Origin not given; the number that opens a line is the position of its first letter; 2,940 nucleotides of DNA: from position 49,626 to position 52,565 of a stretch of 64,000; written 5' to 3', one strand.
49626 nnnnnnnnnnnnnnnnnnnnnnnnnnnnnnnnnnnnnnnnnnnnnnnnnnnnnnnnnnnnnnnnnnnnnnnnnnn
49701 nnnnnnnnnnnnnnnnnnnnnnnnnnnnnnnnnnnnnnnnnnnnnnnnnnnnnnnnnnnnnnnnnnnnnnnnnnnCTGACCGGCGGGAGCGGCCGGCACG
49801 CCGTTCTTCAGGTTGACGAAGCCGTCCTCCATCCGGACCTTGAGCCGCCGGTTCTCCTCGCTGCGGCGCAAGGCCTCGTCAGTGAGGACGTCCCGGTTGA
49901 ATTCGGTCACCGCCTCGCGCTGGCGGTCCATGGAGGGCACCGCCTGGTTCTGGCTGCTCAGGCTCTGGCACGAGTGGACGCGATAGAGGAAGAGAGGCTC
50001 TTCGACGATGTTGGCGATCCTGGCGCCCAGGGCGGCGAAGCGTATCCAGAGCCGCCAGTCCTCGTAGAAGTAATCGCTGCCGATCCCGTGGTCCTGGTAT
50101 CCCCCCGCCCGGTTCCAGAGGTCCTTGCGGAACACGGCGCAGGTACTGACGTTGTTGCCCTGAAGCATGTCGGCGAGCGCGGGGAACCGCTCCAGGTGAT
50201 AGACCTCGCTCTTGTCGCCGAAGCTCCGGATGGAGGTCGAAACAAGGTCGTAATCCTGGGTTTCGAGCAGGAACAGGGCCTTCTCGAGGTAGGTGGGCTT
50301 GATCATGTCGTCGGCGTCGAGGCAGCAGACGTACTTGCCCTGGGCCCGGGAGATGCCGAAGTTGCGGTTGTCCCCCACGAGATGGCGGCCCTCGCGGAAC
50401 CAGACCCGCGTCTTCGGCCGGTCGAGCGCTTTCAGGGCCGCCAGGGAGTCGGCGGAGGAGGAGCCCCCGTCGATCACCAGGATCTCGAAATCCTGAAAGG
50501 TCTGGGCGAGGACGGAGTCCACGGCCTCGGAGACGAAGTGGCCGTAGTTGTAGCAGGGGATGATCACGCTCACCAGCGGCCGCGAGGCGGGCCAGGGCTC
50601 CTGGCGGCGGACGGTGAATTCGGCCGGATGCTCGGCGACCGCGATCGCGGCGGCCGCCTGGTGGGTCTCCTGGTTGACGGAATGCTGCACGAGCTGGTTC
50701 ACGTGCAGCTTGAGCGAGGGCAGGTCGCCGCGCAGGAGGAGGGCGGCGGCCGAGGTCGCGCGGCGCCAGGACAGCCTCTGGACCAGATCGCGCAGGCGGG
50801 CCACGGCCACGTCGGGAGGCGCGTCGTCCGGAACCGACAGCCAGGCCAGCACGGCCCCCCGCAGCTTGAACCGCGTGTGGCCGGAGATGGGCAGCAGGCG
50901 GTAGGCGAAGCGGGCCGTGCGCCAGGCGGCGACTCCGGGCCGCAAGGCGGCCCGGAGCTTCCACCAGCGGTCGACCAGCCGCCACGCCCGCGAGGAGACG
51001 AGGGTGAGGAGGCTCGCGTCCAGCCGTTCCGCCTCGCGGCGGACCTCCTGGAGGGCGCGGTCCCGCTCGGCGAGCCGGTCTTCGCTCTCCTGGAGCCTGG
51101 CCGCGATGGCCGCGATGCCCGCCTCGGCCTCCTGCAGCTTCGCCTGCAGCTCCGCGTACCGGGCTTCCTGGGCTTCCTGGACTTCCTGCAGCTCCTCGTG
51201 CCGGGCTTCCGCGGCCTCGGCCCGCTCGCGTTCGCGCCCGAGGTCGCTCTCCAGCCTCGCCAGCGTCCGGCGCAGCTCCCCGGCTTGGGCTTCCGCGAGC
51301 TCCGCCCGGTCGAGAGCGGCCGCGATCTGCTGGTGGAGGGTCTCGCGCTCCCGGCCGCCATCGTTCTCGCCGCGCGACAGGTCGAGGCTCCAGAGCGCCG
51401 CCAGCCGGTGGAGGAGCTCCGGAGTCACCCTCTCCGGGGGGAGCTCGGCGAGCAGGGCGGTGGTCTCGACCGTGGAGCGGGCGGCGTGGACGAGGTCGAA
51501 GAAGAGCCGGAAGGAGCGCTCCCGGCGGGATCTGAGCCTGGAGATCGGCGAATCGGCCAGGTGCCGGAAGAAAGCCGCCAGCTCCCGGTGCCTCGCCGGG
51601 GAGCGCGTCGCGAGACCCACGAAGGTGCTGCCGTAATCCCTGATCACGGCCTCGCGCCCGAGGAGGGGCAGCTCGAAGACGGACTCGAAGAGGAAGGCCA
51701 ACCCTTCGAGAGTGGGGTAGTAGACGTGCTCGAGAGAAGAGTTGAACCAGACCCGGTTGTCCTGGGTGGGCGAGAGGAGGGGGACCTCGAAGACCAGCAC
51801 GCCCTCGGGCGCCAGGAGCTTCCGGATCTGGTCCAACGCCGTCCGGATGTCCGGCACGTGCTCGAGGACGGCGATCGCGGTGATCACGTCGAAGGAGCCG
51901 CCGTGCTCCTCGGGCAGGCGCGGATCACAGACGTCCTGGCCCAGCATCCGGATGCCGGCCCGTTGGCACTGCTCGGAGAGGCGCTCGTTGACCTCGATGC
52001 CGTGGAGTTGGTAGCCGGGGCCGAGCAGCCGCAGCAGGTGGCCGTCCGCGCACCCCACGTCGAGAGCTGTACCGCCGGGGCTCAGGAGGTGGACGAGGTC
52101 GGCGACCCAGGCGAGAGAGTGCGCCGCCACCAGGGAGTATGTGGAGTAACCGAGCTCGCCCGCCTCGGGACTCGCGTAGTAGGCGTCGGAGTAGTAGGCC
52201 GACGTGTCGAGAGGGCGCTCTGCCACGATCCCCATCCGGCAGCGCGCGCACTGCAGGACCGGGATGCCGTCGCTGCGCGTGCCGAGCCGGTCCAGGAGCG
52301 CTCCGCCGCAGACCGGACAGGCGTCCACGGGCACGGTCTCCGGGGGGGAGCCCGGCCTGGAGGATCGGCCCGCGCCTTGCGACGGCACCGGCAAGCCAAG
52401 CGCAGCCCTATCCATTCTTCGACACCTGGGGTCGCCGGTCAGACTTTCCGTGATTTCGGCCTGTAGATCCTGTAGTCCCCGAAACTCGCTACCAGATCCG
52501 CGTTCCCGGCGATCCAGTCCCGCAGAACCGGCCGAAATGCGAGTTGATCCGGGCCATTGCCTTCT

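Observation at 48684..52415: Candidate chain-terminator/polymerase fusion (MTase - coiled-coil - GT2 - GT4) in a Wzm/Wzt glycan locus with a Wzt carbohydrate-binding domain and a stand-alone kinase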

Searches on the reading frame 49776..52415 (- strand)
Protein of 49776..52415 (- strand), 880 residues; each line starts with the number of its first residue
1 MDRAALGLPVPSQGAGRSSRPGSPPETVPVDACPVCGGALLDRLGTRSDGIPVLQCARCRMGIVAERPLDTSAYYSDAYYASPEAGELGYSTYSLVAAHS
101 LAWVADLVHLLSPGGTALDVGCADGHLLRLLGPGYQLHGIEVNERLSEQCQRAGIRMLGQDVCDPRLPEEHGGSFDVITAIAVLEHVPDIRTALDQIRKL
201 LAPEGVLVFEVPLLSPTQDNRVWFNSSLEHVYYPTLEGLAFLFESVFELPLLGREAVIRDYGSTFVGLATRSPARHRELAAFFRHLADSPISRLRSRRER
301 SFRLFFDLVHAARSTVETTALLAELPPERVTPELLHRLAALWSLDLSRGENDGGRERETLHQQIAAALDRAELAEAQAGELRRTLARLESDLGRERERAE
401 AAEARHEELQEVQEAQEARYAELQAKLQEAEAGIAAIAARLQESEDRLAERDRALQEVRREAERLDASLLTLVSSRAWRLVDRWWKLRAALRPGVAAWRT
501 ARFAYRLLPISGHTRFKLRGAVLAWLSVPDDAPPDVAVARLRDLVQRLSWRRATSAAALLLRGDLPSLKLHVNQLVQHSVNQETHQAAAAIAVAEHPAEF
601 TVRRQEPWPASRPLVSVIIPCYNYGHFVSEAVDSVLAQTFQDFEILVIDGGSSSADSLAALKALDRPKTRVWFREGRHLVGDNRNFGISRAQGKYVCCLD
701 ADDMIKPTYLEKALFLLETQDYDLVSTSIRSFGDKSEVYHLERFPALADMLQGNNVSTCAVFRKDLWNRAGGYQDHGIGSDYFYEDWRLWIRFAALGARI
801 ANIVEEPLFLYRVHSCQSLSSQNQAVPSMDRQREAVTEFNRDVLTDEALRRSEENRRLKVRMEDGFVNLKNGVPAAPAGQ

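Call 30: find_related_loci(query=A1, collection=genome_contigs, flank=10000)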
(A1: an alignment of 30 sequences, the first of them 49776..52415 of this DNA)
Query A1 (880 aa) in genome_contigs; peptide patterns used: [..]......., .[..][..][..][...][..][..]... (x = any residue, [..] = any of these).
600 stretches matched a pattern (row limit reached: there are more); 582 encode a relative of the query (tblastn E <= 1e-3); the best 80 are kept; 80 distinct loci.
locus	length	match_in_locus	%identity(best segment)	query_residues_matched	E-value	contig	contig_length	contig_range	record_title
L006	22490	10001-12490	63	7-877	0e+0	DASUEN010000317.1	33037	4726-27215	MAG TPA_asm: Thermoanaerobaculia bacterium isolate SMAG_U1354 k141_1000786, whole genome shotgun sequence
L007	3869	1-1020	77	532-876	1e-180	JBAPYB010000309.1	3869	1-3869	MAG: Thermoanaerobaculia bacterium isolate MFD00413_ilm_asm_bin5 k127_20400, whole genome shotgun sequence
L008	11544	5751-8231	37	33-877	4e-156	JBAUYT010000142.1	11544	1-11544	MAG: Steroidobacteraceae bacterium isolate MFD06940_ilm_asm_bin28 k127_73463, whole genome shotgun sequence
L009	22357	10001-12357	70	26-872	0e+0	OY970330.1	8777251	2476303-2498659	MAG: Thermoanaerobaculaceae bacterium isolate MFD05537.bin.c.1 genome assembly, chromosome: 1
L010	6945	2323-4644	37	33-859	2e-137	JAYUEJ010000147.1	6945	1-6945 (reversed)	MAG: Rhodopila sp. isolate GFS_7458 GFS_7458_146, whole genome shotgun sequence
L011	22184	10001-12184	36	33-849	1e-136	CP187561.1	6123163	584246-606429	Comamonadaceae bacterium 25HG05S-68 chromosome, complete genome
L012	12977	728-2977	28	31-869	3e-106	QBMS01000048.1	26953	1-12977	MAG: Snowella sp. isolate ULC335bin1 scaffold48_size26953, whole genome shotgun sequence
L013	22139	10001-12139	56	32-872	1e-93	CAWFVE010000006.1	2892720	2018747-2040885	MAG: uncultured Acidobacteriota bacterium isolate MFD05377.bin.2.119 genome assembly, contig: contig_31189, whole genome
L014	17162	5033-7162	52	28-869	5e-93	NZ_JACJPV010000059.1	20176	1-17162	Anabaena sp. FACHB-1237 contig59, whole genome shotgun sequence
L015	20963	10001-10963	50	536-869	6e-92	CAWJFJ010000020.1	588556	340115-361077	MAG: uncultured Acidimicrobiaceae bacterium isolate MFD09222.bin.2.139 genome assembly, contig: contig_86242, whole geno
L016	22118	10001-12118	51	604-872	5e-91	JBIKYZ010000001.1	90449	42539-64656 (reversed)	MAG: Pseudanabaena sp. isolate ME2015-10-22_3300042382_group6_bin51 Rohwer_bin1386_scaffold_26_c1, whole genome shotgun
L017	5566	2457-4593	58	33-869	4e-89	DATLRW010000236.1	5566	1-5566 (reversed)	MAG TPA_asm: Candidatus Dormiibacterota bacterium isolate SMAG_U13914 k141_1189872, whole genome shotgun sequence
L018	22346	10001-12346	37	33-863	2e-147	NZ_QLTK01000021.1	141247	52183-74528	Paraburkholderia bryophila strain LMG 23644 Ga0139076_121, whole genome shotgun sequence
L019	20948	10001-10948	49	544-869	2e-86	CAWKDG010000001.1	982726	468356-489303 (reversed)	MAG: uncultured Acidimicrobiaceae bacterium isolate MFD05512.bin.2.186 genome assembly, contig: contig_10165, whole geno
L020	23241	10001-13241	52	605-869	2e-85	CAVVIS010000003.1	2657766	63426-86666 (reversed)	MAG: Blastocatellia bacterium isolate MFD01916.bin.1.77 genome assembly, contig: contig_4999, whole genome shotgun seque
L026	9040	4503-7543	53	33-858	3e-77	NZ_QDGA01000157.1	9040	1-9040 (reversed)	Microvirga calopogonii strain CCBAU 65841 65841_scaffold157, whole genome shotgun sequence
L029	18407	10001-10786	49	609-869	8e-76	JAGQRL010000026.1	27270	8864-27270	MAG: Rhodospirillaceae bacterium isolate HKST-UBA02 2015-01-06_1_(paired)_contig_17283, whole genome shotgun sequence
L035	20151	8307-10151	47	605-870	9e-72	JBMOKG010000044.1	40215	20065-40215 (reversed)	MAG: Bacteroidales bacterium isolate Deming_bin.89 contig1818, whole genome shotgun sequence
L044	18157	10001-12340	50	30-870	9e-77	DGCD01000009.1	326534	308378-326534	MAG TPA_asm: Pusillimonas sp. UBA3987 UBA3987_contig_17, whole genome shotgun sequence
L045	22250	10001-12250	47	33-864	6e-67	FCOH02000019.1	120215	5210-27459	Burkholderia peredens type strain LMG 29314 genome assembly, contig: contig000019, whole genome shotgun sequence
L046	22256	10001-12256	45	32-869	7e-66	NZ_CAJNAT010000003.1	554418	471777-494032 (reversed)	Paraburkholderia domus strain LMG 31832 isolate LMG 31832, whole genome shotgun sequence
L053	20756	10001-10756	43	613-869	6e-64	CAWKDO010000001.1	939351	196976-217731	MAG: uncultured delta proteobacterium isolate MFD03899.bin.2.34 genome assembly, contig: contig_18748, whole genome shot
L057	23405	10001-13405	43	586-838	2e-62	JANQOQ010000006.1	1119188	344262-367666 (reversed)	MAG: Puniceicoccaceae bacterium isolate IP29b_bin.139 k99_772696, whole genome shotgun sequence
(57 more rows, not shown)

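Call 37: search_protein_families(library=pfam, proteins=[L020:8536-9852:+, L020:9932-11386:+, L020:11094-14417:+, L020:14610-15482:+, L053:4324-5643:+, L053:5628-6740:+, L053:6824-7972:+, L053:8142-8825:+, L053:8841-9827:+, L053:9863-11257:+], max_evalue=0.001)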
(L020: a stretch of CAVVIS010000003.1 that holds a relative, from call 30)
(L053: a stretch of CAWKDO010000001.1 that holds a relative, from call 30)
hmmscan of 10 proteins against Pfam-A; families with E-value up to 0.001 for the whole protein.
L020:8536-9852:+ (438 aa): 3 families
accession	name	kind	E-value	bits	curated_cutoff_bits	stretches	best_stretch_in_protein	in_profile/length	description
PF00005.33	ABC_tran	-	8.5e-21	75.4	25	1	55-186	1-135/137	ABC transporter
PF13304.12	AAA_21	-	0.00018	22.1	27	1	67-100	1-43/304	AAA domain, putative AbiEii toxin, Type IV TA system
PF13476.12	AAA_23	-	0.00045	21.4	27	0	56-97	13-51/201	AAA domain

L020:9932-11386:+ (484 aa): 3 families
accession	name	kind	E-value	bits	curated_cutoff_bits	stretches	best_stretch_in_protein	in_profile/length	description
PF00535.33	Glycos_transf_2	-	1.3e-29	103.7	23.3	1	30-189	1-161/168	Glycosyl transferase family 2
PF13641.12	Glyco_tranf_2_3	-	3.6e-13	50.5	27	1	29-227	3-207/230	Glycosyltransferase like family 2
PF10111.15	Glyco_tranf_2_2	-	8e-11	42.4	27.3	1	35-238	8-222/276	Glycosyltransferase like family 2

L020:11094-14417:+ (1107 aa): 7 families
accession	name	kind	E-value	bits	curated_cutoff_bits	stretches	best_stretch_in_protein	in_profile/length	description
PF00534.26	Glycos_transf_1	-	4.9e-37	127.5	26.4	1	913-1069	11-171/172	Glycosyl transferases group 1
PF13692.12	Glyco_trans_1_4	-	4.7e-32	111.6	27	1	919-1056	3-142/142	Glycosyl transferases group 1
PF00535.33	Glycos_transf_2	-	1.3e-30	107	23.3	1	465-598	1-132/168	Glycosyl transferase family 2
PF13641.12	Glyco_tranf_2_3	-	1.8e-12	48.2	27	1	464-649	3-201/230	Glycosyltransferase like family 2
PF10111.15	Glyco_tranf_2_2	-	1.2e-09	38.6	27.3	1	465-566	1-106/276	Glycosyltransferase like family 2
PF13632.12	Glyco_trans_2_3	-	1.9e-06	28.2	27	0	606-657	74-121/198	Glycosyl transferase family group 2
PF20706.3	GT4-conflict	-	9.7e-05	22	26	1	915-1075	195-363/385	Family 4 Glycosyltransferase in conflict systems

L020:14610-15482:+ (290 aa): 1 family
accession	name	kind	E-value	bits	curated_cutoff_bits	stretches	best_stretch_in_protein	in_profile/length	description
PF13578.12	Methyltransf_24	-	1.2e-11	45.9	26.3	1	116-215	2-105/105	Methyltransferase domain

L053:4324-5643:+ (439 aa): 2 families
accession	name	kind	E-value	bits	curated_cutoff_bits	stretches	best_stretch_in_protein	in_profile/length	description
PF00005.33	ABC_tran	-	3.2e-24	86.5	25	1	79-210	1-135/137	ABC transporter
PF13304.12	AAA_21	-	6.4e-05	23.6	27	1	93-112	3-22/304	AAA domain, putative AbiEii toxin, Type IV TA system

L053:5628-6740:+ (370 aa): 1 family
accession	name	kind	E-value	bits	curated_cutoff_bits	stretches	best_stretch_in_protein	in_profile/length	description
PF01041.23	DegT_DnrJ_EryC1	-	6.1e-103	345.2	19.8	1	20-368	6-359/360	DegT/DnrJ/EryC1/StrS aminotransferase family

L053:6824-7972:+ (382 aa): 1 family
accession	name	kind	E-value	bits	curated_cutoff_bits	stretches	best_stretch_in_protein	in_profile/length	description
PF02655.19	ATP-grasp_3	-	0.00067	20.2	23.2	0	118-279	1-159/160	ATP-grasp domain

L053:8142-8825:+ (227 aa): 2 families
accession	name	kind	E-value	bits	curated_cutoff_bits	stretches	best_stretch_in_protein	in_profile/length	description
PF02527.21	GidB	-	4.4e-06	26.6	27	1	3-67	43-107/184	rRNA small subunit methyltransferase G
PF08242.18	Methyltransf_12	-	0.00085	20.4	30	0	13-93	1-80/98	Methyltransferase domain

L053:8841-9827:+ (328 aa): 2 families
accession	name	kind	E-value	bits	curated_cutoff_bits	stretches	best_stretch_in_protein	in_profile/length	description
PF00535.33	Glycos_transf_2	-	1.6e-18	67.6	23.3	1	20-141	1-116/168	Glycosyl transferase family 2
PF10111.15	Glyco_tranf_2_2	-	0.00015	21.8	27.3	1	21-128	4-106/276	Glycosyltransferase like family 2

L053:9863-11257:+ (464 aa): 4 families
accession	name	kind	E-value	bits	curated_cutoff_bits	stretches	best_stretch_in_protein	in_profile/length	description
PF00535.33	Glycos_transf_2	-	1.9e-31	109.7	23.3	1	50-179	1-131/168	Glycosyl transferase family 2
PF10111.15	Glyco_tranf_2_2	-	1.7e-16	61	27.3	1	50-297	1-267/276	Glycosyltransferase like family 2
PF13641.12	Glyco_tranf_2_3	-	4.3e-15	56.8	27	1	47-260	2-227/230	Glycosyltransferase like family 2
PF13632.12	Glyco_trans_2_3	-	2.9e-08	34.2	27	1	129-276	1-148/198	Glycosyl transferase family group 2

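Call 39: predict_structure(alignment_id=A1)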
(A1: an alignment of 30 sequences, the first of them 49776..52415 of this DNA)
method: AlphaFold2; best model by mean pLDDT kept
length: 880 residues; sequences in the alignment: 30
mean_pLDDT: 81.2   pTM: 0.46
mean pLDDT of the five models: 81.2, 80.3, 79.1, 79.1, 76.7
residues with pLDDT >= 90: 456; 70-90: 176; 50-70: 173; < 50: 75
segments of 3 or more residues with pLDDT < 50: 1-23, 84-91, 352-356, 485-498, 577-585, 587-591, 594-596, 877-880
pLDDT, mean of each block of 10 residues (from residue 1): 28 31 70 95 93 97 92 82 48 71 96 97 94 96 95 97 95 98 94 98 98 93 86 97 96 93 95 98 95 94 95 90 89 84 74 49 68 71 69 65 67 76 76 72 65 63 60 52 49 45 58 70 71 68 61 67 64 52 47 54 90 97 94 97 97 93 97 93 97 98 97 96 96 83 95 94 98 87 92 98 94 69 68 94 96 92 89 54
secondary structure, 60 per line:
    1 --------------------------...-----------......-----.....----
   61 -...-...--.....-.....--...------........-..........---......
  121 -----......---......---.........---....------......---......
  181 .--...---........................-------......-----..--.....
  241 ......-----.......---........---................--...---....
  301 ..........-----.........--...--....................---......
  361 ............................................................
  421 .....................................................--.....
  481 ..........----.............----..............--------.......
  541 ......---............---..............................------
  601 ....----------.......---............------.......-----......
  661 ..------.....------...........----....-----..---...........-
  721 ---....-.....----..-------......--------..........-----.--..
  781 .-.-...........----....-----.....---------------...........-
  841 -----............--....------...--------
elements in order (helices of 4 or more, strands of 3 or more residues): E27-29 E41-46 E52-56 E62-64 E66-68 H71-75 H77-81 H93-100 H102-111 E115-120 H126-131 E135-140 H144-152 E156-159 H166-171 E175-181 H190-200 E201-213 H221-226 H236-246 E252-258 E262-269 H273-288 H297-310 H316-324 H332-351 H355-473 H476-490 H495-507 H512-525 H534-546 H550-561 H565-594 E601-604 E615-621 H625-636 E643-649 H655-662 E669-673 H680-690 E695-698 H709-719 E724-727 E729-733 H747-752 E761-763 H764-770 H785-795 E800-803 E809-813 H829-839 H846-857 E860-863
